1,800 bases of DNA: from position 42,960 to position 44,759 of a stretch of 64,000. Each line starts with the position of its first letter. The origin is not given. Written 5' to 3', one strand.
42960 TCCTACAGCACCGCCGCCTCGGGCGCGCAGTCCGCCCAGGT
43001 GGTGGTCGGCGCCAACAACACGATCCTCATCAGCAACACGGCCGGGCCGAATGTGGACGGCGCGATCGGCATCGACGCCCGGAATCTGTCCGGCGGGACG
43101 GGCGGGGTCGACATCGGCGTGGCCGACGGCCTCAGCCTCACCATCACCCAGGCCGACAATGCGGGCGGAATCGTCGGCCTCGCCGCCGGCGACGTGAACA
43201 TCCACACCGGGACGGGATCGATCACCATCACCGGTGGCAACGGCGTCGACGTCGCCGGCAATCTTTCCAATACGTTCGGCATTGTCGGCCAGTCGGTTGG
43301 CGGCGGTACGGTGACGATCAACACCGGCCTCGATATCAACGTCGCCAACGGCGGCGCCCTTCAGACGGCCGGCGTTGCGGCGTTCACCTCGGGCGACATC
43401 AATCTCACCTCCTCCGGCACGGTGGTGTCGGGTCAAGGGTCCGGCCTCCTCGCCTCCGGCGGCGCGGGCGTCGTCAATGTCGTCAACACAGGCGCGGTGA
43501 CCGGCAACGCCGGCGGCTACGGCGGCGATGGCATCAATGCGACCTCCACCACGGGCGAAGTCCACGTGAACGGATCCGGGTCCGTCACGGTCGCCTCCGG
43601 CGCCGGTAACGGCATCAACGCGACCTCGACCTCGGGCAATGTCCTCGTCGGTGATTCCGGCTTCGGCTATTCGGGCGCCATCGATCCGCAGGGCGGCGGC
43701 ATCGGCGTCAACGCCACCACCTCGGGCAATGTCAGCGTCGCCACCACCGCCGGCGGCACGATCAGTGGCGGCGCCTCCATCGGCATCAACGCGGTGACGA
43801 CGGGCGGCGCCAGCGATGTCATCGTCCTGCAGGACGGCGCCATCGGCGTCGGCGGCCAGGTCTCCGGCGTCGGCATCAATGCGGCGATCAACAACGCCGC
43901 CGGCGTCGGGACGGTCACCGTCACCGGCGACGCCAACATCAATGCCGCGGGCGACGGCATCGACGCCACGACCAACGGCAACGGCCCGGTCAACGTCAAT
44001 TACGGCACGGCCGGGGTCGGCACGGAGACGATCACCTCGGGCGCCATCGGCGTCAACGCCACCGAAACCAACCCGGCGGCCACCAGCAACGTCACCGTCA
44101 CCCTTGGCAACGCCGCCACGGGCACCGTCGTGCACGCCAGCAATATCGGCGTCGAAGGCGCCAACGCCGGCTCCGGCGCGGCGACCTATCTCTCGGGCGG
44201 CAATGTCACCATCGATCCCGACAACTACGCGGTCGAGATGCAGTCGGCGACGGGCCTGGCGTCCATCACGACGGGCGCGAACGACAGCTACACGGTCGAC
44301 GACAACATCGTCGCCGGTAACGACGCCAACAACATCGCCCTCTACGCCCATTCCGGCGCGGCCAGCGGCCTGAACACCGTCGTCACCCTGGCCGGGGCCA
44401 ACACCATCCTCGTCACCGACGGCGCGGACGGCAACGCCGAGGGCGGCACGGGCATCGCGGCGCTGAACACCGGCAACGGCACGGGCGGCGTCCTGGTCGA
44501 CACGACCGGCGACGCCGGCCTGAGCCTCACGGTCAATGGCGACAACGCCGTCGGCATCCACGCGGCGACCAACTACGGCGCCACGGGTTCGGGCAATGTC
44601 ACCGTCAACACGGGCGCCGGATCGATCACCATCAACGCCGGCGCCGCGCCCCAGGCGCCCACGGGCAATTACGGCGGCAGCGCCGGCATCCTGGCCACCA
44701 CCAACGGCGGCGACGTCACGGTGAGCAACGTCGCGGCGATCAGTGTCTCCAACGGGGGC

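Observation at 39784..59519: A 16.8-kb single-ORF autotransporter (5603 aa) splits the normally contiguous clpX-lon junction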

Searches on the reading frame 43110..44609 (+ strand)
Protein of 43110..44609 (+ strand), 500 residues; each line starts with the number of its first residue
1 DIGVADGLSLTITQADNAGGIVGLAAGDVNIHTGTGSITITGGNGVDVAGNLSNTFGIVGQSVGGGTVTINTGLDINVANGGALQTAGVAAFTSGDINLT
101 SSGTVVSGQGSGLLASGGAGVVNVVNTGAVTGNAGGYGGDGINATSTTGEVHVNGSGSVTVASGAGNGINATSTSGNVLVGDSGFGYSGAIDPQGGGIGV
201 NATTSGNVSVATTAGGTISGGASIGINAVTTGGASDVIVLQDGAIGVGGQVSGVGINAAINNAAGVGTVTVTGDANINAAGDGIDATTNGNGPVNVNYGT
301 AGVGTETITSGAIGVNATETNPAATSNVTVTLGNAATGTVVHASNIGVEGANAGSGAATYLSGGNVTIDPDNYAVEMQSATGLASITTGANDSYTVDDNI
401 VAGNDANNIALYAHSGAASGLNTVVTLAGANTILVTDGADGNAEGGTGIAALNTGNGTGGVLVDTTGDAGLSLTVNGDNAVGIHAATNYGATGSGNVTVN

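Call 25: search_protein_families(library=pfam, proteins=[window:43110-44609:+], max_evalue=1)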
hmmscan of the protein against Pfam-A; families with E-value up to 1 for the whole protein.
window:43110-44609:+ (500 aa): 1 family
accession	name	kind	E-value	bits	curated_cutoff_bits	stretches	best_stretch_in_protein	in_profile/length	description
PF23886.1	DUF7239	-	0.15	12.8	24.6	0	28-59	77-108/112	Family of unknown function (DUF7239)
